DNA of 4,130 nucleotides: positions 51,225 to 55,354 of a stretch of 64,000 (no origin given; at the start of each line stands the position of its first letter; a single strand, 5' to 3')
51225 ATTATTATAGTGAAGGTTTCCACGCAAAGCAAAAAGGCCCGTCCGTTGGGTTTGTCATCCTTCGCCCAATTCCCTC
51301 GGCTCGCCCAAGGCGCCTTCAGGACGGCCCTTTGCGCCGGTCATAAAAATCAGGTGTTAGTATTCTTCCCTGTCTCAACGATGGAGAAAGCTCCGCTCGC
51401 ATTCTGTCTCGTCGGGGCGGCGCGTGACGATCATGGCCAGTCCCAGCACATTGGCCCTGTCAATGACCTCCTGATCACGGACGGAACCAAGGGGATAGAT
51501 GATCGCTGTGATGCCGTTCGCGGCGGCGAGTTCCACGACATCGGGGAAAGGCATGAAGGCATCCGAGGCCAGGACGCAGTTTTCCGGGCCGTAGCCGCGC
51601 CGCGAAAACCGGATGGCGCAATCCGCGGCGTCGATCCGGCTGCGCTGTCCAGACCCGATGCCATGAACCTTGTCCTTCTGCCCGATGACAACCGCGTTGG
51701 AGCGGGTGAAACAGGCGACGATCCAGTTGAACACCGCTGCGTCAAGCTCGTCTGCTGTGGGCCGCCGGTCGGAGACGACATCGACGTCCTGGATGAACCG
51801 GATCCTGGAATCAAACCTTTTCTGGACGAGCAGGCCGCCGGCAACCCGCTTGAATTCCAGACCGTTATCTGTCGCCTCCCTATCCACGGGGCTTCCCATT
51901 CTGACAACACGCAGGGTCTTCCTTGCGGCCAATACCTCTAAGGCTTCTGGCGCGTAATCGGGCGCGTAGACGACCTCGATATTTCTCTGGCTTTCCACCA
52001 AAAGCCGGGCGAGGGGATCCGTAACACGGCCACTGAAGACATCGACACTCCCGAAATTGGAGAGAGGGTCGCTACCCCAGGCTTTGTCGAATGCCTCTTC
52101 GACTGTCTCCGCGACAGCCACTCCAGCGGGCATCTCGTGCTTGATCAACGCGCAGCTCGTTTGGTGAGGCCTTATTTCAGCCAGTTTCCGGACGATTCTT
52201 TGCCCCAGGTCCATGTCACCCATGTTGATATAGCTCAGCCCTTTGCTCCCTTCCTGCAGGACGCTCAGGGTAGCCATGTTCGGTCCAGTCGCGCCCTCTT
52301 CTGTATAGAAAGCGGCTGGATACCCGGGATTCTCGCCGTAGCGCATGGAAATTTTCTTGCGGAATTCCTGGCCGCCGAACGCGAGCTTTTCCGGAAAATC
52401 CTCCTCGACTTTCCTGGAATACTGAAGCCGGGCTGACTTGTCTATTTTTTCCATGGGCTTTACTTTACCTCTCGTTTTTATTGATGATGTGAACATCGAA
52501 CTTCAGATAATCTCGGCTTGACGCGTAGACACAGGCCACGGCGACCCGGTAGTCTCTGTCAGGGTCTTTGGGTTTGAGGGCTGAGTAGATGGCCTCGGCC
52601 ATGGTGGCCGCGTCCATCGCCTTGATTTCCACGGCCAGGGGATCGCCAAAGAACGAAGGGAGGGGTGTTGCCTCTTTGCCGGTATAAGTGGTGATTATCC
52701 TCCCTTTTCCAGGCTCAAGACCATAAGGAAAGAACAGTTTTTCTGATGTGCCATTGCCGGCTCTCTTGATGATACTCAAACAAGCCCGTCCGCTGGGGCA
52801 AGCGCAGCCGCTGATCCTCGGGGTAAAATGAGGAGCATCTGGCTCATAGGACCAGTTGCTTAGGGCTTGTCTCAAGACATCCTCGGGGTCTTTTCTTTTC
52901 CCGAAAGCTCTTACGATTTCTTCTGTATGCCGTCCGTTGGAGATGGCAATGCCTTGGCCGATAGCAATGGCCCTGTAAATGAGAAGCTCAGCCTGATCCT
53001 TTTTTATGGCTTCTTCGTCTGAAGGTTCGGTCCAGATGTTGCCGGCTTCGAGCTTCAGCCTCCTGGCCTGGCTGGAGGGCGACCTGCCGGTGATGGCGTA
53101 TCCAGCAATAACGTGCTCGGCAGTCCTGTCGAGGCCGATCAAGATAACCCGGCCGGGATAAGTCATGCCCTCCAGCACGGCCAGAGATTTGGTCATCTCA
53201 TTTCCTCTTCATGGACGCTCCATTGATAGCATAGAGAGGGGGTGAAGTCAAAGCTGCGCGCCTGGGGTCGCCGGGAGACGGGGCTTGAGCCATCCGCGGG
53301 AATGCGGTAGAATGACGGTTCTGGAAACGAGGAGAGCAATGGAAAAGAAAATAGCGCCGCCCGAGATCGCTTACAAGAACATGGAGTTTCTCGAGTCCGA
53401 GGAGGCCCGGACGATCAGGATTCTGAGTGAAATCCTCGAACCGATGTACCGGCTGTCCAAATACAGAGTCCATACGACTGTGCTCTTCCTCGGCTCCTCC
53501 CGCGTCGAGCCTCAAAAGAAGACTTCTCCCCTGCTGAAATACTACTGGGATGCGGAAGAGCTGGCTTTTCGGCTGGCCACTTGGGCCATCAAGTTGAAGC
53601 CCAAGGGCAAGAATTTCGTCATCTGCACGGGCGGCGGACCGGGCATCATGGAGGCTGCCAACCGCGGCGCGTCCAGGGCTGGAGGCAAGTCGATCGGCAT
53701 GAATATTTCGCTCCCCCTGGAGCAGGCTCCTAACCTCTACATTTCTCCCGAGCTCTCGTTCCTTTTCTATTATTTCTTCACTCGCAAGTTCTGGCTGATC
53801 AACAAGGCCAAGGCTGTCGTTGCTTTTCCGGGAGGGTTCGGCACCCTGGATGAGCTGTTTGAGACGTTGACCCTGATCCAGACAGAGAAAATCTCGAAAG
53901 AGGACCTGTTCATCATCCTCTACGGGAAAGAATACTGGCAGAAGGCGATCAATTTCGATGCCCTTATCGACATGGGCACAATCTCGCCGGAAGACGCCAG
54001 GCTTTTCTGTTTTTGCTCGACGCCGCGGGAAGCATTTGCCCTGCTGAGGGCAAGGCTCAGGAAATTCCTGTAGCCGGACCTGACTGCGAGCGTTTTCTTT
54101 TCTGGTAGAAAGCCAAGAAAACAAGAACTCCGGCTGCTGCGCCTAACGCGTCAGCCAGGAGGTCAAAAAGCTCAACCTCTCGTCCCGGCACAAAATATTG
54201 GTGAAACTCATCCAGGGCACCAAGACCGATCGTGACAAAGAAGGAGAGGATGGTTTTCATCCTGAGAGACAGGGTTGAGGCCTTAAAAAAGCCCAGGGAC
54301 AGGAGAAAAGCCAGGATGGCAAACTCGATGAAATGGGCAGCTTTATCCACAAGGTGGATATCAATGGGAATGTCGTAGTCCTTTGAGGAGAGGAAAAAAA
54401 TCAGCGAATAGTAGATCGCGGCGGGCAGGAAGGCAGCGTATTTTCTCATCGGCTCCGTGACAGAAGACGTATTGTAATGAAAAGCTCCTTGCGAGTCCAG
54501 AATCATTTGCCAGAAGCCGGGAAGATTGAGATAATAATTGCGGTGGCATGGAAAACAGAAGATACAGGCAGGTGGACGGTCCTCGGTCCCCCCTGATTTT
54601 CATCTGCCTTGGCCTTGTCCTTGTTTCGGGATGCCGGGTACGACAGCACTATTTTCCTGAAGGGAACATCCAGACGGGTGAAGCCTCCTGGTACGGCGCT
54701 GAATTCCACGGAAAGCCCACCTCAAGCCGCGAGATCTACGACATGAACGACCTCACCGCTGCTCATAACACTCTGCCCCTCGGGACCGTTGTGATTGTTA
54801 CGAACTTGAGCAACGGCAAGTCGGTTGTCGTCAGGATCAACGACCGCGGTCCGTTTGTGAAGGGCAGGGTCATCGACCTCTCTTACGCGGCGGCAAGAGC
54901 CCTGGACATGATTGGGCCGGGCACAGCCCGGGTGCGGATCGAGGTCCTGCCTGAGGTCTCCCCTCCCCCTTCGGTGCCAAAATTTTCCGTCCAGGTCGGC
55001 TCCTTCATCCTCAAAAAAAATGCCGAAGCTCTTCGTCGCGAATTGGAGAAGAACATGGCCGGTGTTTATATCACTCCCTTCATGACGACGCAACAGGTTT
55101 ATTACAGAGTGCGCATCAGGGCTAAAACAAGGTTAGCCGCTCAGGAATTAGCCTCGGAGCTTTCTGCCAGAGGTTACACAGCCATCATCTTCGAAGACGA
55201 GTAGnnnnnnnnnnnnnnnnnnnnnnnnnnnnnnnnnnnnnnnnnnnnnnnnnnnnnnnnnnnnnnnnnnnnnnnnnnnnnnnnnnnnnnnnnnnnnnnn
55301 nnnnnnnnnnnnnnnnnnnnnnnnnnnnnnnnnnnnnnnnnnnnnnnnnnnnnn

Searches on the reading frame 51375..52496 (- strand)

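Call 10: search_protein_families(library=pfam, proteins=[window:51375-52496:-])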
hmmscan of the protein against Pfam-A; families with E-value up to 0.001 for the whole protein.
window:51375-52496:- (373 aa): 1 family
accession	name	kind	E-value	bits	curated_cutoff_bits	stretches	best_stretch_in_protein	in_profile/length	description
PF01808.24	AICARFT_IMPCHas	-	6.9e-61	206.8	25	1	31-295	62-309/311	AICARFT/IMPCHase bienzyme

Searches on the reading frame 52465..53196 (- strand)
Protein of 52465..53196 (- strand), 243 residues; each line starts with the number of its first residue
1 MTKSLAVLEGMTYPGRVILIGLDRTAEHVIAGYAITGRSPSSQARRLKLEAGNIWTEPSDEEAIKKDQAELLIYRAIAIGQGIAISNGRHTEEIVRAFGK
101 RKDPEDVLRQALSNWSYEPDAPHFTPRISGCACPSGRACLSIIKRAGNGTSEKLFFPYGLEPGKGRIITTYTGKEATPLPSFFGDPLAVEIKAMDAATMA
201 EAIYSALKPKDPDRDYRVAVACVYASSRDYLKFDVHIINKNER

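Call 10: search_protein_families(library=pfam, proteins=[window:52465-53196:-])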
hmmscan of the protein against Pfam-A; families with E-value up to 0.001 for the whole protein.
window:52465-53196:- (243 aa): 1 family
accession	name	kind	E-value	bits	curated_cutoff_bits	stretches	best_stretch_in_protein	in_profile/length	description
PF07826.16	IMP_cyclohyd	-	3.4e-29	102.3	28.1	1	13-208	1-176/192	IMP cyclohydrolase-like protein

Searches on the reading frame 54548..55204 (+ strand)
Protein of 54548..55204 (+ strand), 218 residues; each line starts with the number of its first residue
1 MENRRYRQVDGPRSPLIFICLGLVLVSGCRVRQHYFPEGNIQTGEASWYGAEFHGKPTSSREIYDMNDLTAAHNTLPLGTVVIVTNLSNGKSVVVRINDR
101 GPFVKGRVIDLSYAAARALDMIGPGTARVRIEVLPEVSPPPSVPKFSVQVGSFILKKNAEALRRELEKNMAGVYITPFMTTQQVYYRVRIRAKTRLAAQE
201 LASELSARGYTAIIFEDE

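Call 10: search_protein_families(library=pfam, proteins=[window:54548-55204:+])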
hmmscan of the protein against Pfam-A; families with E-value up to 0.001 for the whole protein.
window:54548-55204:+ (218 aa): 2 families
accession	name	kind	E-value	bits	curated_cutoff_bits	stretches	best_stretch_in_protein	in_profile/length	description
PF03330.24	DPBB_1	-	9.7e-27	93.5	28.8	1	42-131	2-83/83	Lytic transglycolase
PF05036.18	SPOR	-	1.4e-09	38.6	21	1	145-214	4-74/76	SPOR domain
